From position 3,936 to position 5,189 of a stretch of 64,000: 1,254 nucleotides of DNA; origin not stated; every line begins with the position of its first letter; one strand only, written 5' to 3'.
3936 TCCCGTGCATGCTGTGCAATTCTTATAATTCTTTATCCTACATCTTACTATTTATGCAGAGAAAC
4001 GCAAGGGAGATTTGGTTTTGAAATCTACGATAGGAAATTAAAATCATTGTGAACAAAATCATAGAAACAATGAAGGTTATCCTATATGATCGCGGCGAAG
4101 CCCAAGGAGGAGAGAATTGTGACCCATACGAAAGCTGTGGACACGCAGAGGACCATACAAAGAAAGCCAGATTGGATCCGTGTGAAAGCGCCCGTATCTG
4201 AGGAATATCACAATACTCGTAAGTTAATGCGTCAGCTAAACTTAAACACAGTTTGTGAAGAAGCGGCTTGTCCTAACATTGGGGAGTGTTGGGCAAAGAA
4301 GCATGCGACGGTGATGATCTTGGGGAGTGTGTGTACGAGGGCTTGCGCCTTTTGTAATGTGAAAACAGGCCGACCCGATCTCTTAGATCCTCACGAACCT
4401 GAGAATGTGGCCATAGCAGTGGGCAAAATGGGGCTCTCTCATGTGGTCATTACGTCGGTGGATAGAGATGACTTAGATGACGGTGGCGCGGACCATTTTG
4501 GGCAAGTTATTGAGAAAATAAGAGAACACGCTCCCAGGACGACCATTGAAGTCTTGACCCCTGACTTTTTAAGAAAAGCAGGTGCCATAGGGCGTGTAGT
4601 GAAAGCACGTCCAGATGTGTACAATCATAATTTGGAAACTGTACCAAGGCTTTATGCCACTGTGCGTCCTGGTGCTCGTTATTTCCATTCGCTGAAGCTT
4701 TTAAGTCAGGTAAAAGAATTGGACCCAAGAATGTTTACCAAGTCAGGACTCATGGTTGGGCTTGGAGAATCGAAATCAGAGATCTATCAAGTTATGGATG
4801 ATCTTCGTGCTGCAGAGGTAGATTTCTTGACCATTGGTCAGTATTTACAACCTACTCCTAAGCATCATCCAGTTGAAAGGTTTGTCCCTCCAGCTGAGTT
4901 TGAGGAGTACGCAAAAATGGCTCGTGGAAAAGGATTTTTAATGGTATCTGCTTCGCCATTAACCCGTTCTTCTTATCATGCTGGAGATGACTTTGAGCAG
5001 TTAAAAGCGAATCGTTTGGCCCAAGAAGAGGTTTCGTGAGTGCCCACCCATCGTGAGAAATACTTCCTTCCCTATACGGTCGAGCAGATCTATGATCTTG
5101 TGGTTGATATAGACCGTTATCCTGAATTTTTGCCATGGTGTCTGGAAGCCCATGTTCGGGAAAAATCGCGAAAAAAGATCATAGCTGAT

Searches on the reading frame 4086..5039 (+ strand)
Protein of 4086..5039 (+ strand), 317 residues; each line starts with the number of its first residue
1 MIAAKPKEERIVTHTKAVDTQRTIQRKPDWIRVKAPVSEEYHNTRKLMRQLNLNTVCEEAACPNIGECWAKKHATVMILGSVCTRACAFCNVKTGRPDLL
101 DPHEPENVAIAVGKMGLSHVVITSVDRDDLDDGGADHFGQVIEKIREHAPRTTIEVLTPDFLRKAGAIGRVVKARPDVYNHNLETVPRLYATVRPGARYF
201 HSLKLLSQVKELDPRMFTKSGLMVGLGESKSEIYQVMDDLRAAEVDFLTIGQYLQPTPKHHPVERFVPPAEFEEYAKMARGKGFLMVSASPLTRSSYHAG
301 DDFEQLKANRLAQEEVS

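Call 57: search_protein_families(library=pfam, proteins=[window:4086-5036:+], max_evalue=0.001)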
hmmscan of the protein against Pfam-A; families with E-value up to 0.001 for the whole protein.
window:4086-5036:+ (317 aa): 2 families
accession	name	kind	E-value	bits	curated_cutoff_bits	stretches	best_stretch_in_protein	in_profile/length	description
PF04055.27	Radical_SAM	-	1.6e-18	67.9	29.5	1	78-240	2-166/166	Radical SAM superfamily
PF16881.10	LIAS_N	-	1.8e-09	38.4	27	1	21-62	55-96/96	N-terminal domain of lipoyl synthase of Radical_SAM family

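Call 81: find_encoding_contigs(protein=window:4086-5039:+, flank=10000, max_places=2)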
Protein window:4086-5039:+ (317 aa): 19 contigs read that carry it; 2 places shown.
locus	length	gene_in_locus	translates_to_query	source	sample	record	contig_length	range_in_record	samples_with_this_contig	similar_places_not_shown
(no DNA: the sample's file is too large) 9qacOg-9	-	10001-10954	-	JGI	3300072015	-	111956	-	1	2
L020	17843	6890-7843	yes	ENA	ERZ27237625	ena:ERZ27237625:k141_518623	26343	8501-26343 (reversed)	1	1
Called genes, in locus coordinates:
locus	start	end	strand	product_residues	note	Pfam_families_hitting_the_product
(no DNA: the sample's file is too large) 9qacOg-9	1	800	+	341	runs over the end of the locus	PF00676:E1_dh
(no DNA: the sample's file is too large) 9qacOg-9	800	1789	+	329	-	PF02779:Transket_pyr, PF02780:Transketolase_C, PF17147:PFOR_II (faint)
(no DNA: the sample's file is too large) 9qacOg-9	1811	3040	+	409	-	PF00364:Biotin_lipoyl, PF25997:BSH_YhbJ (weak), PF02817:E3_binding, PF00198:2-oxoacid_dh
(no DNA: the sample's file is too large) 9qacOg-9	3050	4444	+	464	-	PF00890:FAD_binding_2 (weak), PF01134:GIDA (faint), PF01266:DAO (faint), PF01494:FAD_binding_3 (faint), PF07992:Pyr_redox_2, PF13738:Pyr_redox_3, PF00070:Pyr_redox, PF02852:Pyr_redox_dim, +3 more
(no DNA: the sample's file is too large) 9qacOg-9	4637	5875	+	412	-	PF00561:Abhydrolase_1, PF12146:Hydrolase_4, PF12697:Abhydrolase_6, PF02566:OsmC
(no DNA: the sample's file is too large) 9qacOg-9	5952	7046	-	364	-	PF02661:Fic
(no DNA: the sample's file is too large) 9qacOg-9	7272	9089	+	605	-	PF00009:GTP_EFTU, PF01926:MMR_HSR1 (weak), PF22042:EF-G_D2, PF03144:GTP_EFTU_D2, PF00679:EFG_C, PF21018:BipA_C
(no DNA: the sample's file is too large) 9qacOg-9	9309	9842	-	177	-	-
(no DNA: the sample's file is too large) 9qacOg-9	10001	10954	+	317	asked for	PF16881:LIAS_N, PF04055:Radical_SAM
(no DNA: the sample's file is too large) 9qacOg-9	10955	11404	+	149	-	PF03364:Polyketide_cyc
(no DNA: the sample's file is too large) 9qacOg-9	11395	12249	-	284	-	PF00196:GerE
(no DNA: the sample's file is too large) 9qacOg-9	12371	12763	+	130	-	PF09152:DUF1937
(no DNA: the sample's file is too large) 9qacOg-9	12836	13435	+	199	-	PF02632:BioY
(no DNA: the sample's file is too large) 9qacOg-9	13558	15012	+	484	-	PF00270:DEAD, PF04851:ResIII, PF00271:Helicase_C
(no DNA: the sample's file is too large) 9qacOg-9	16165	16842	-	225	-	PF12844:HTH_19 (faint)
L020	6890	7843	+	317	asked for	PF16881:LIAS_N, PF04055:Radical_SAM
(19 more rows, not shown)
